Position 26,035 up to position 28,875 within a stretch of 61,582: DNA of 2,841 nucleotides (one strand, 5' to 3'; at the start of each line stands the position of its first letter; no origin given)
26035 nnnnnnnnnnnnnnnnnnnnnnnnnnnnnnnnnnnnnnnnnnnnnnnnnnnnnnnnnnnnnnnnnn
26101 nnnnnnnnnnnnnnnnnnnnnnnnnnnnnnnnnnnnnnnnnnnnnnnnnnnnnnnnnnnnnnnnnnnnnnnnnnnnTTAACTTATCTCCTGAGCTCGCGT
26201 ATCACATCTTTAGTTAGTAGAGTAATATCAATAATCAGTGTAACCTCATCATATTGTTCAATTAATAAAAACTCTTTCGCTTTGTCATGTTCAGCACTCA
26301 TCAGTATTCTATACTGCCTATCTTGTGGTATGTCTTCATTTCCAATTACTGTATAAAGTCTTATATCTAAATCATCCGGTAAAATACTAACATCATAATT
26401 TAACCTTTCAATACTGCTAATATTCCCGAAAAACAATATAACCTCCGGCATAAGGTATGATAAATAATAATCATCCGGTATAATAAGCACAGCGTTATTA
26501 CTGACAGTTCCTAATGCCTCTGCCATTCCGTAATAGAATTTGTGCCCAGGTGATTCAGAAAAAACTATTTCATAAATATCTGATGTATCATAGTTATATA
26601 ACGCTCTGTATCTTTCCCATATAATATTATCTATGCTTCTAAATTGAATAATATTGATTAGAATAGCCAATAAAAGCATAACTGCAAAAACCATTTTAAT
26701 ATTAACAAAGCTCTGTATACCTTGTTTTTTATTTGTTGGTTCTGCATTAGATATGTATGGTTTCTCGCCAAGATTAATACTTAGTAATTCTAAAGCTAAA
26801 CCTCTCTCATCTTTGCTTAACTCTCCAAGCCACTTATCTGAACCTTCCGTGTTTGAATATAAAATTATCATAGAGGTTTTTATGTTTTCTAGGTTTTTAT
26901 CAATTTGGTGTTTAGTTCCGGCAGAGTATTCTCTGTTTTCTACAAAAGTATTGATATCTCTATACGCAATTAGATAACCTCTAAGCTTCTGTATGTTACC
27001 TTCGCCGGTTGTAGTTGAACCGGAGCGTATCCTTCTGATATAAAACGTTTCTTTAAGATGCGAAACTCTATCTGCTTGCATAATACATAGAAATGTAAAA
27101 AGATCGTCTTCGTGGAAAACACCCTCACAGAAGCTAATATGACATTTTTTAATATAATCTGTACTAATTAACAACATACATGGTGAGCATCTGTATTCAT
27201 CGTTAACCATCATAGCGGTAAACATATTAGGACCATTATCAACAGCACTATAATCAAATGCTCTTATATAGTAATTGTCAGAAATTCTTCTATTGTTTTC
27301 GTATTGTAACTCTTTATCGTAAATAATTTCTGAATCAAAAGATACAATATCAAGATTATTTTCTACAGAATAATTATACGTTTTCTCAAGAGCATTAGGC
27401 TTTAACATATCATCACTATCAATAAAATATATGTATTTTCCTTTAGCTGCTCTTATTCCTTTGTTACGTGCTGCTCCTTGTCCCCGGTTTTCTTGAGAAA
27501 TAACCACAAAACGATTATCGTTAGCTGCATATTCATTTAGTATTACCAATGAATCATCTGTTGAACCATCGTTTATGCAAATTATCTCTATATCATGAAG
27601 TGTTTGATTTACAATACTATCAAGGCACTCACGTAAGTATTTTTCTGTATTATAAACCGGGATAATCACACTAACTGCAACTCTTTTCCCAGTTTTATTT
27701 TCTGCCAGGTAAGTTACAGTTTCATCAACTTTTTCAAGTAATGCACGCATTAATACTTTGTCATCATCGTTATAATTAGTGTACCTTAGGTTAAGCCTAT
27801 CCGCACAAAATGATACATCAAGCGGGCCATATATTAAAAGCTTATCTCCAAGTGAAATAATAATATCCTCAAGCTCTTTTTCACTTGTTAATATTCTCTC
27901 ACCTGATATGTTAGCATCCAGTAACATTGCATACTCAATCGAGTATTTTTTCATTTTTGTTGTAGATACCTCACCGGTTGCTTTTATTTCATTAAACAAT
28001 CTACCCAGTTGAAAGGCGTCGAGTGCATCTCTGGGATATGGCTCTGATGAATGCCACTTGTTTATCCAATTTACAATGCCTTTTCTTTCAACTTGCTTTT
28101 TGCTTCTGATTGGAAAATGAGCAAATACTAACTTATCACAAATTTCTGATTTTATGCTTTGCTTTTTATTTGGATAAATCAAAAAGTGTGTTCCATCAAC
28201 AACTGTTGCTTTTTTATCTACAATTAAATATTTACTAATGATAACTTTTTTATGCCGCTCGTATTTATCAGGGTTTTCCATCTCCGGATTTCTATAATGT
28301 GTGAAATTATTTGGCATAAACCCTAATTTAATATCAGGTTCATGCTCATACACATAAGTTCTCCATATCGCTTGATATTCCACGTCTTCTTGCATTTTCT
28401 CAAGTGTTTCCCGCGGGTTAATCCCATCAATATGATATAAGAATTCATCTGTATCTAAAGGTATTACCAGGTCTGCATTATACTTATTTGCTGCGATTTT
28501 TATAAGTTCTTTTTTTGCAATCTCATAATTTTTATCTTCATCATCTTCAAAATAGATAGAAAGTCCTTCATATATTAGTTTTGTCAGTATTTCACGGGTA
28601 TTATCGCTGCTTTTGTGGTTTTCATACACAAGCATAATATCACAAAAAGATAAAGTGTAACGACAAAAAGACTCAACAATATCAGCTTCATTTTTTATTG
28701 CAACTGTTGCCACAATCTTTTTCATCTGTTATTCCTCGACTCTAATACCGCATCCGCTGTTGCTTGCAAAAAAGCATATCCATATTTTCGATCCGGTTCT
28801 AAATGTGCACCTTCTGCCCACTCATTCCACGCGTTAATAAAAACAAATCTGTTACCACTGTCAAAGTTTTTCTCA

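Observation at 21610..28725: Duplicated two-part membrane module (TM-anchored ~150-aa ectodomain + ~500-aa polytopic protein) wired to GT2 enzymes: candidate undescribed extracytoplasmic glycosylation machine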

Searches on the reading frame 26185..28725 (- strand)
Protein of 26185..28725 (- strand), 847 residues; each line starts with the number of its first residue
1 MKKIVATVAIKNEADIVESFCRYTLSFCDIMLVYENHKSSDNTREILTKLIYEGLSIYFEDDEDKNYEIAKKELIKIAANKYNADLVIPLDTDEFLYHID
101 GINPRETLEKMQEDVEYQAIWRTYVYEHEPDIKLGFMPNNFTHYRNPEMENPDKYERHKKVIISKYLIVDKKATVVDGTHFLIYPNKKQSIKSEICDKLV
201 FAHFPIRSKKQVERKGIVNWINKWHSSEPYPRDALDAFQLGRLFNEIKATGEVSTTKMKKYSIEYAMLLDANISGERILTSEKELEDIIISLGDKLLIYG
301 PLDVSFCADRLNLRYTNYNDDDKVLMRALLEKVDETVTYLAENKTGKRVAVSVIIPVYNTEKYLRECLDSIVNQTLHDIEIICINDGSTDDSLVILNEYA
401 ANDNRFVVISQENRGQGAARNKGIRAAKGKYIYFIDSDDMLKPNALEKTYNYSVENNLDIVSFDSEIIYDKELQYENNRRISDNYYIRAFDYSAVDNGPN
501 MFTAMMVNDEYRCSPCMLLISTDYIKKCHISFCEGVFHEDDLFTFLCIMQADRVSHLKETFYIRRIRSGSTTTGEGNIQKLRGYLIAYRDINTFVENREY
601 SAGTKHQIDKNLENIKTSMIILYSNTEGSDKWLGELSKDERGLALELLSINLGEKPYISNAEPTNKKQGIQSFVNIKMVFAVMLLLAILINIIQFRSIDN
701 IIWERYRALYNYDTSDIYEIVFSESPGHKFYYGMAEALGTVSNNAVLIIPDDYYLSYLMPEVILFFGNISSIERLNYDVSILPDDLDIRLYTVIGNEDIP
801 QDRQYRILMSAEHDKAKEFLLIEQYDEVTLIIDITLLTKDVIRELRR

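Call 5: search_protein_families(library=pfam, proteins=[window:26185-28725:-], max_evalue=0.01)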
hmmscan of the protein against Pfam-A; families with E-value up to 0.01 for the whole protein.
window:26185-28725:- (847 aa): 4 families
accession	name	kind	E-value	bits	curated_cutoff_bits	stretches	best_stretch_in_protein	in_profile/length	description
PF00535.33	Glycos_transf_2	-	3.5e-42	144.6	23.3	1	352-489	1-141/168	Glycosyl transferase family 2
PF10111.15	Glyco_tranf_2_2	-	1.9e-15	57.6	27.3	1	352-451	1-104/276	Glycosyltransferase like family 2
PF13704.12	Glyco_tranf_2_4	-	5.4e-14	52.9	27.5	1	11-97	1-85/98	Glycosyl transferase family 2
PF13641.12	Glyco_tranf_2_3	-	6.1e-14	53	27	1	351-529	3-175/230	Glycosyltransferase like family 2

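Call 6: search_protein_families(library=ncbifam, proteins=[window:26185-28725:-], max_evalue=1)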
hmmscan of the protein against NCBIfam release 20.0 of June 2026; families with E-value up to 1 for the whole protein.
window:26185-28725:- (847 aa): 28 families (the best 25 are shown)
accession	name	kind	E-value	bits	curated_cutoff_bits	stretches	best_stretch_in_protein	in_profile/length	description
NF007482.0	PRK10073.1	equivalog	2.9e-43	148.1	423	1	349-601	6-254/334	glycosyltransferase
NF047683.1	TeichurnBiosyTuaG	equivalog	3.4e-26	92.4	400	1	348-463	5-121/252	teichuronic acid biosynthesis protein TuaG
TIGR03937.1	PgaC_IcaA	equivalog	6.3e-23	81.4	422.3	1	342-447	38-144/407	poly-beta-1,6-N-acetyl-D-glucosamine synthase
NF041875.1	EPS_EpsD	equivalog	1.3e-19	70.8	370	1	351-449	1-100/325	exopolysaccharide biosynthesis glycosyltransferase EpsD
TIGR03111.1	glyc2_xrt_Gpos1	hypoth_equivalog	4e-19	68.7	363.95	1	343-477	43-179/439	TIGR03111 family XrtG-associated glycosyltransferase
NF053739.1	GlytfEpsEBac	equivalog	9.6e-17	60.8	450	1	351-456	3-110/265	glycosyltransferase EpsE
TIGR03965.1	mycofact_glyco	equivalog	2.3e-16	59.7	280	1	326-448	54-174/467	mycofactocin biosynthesis glycosyltransferase MftF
NF041394.1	GtaseAglG_Halo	equivalog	4.1e-16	59.1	440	1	350-449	2-103/304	glucosyl-dolichyl phosphate glucuronosyltransferase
NF050050.1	ProtGlycPglI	equivalog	4.9e-16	59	500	1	350-449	3-104/306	GalNAc(5)-diNAcBac-PP-undecaprenol beta-1,3-glucosyltransferase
NF038302.1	EPS_HpsE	equivalog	1.1e-14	54.2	300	1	350-469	2-126/307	hormogonium polysaccharide biosynthesis glycosyltransferase HpsE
TIGR04283.1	glyco_like_mftF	equivalog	2.8e-13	50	182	1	351-465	1-109/221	TIGR04283 family arsenosugar biosynthesis glycosyltransferase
TIGR04242.1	nodulat_NodC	equivalog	6.4e-13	48.4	550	1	341-449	40-152/395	chitooligosaccharide synthase NodC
NF038299.1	EPS_HpsN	equivalog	4.6e-12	45.5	425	1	350-502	2-149/317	hormogonium polysaccharide biosynthesis glycosyltransferase HpsN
NF007986.1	PRK10714.1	equivalog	2.9e-10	39.7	529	1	350-462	7-123/316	undecaprenyl-phosphate 4-deoxy-4-formamido-L-arabinose transferase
NF007453.0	PRK10018.1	equivalog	1.1e-09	38.4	382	1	348-448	5-106/280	colanic acid biosynthesis glycosyltransferase WcaA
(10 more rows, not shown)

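Call 90: search_solved_structures(query=window:26185-28725:-, max_evalue=0.001)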
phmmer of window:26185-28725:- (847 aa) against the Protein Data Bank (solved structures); distinct sequences matched with E-value up to 0.001: 30.
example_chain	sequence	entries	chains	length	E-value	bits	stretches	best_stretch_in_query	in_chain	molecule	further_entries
2z87_A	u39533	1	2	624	2.6e-34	122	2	342-449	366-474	Chondroitin synthase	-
2z86_A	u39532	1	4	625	2.6e-34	122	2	342-449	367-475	Chondroitin synthase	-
5hea_A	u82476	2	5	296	9e-32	113.6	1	350-567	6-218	Putative glycosyltransferase (GalT1)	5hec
3bcv_A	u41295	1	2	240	2.7e-21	79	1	351-463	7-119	Putative glycosyltransferase protein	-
8bz8_A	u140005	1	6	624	3.9e-19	71.8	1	341-463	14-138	Glycosyltransferase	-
8bz4_A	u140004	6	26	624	3.9e-19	71.8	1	341-463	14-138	Glycosyltransferase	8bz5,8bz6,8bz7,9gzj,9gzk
6h1j_A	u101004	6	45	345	2.4e-17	65.9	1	346-461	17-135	Probable ss-1,3-N-acetylglucosaminyltransferase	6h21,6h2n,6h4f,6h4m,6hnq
6p61_A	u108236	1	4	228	9.5e-16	60.6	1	347-472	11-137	Glycosyltransferase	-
5tze_C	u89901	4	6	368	9.7e-16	60.6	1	351-569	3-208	Glycosyl transferase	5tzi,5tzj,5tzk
5tz8_A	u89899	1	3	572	3.4e-15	58.8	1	351-569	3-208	Glycosyl transferase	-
9omm_A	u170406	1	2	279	1.4e-12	50.1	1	348-460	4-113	Glycosyltransferase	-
9omh_A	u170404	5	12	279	1.4e-12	50.1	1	348-460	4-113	Glycosyltransferase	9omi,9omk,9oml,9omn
9omj_A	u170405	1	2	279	1.6e-12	49.9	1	349-460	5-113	Glycosyltransferase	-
3l7i_A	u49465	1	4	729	2.9e-12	49.1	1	351-457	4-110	Teichoic acid biosynthesis protein F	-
3l7j_A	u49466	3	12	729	2.9e-12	49.1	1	351-457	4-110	Teichoic acid biosynthesis protein F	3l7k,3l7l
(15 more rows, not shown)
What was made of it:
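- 26707..28725 (-): Cytoplasmic part of the 847-aa protein, with Glyco_tranf_2_4 (residues 11-97) and Glycos_transf_2 (residues 352-489). Its closest solved relatives are chain-building GT-A enzymes, not Und-P-sugar synthases. The fusion to the partner ectodomain was seen only in this window. Calls 5, 6, 90.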
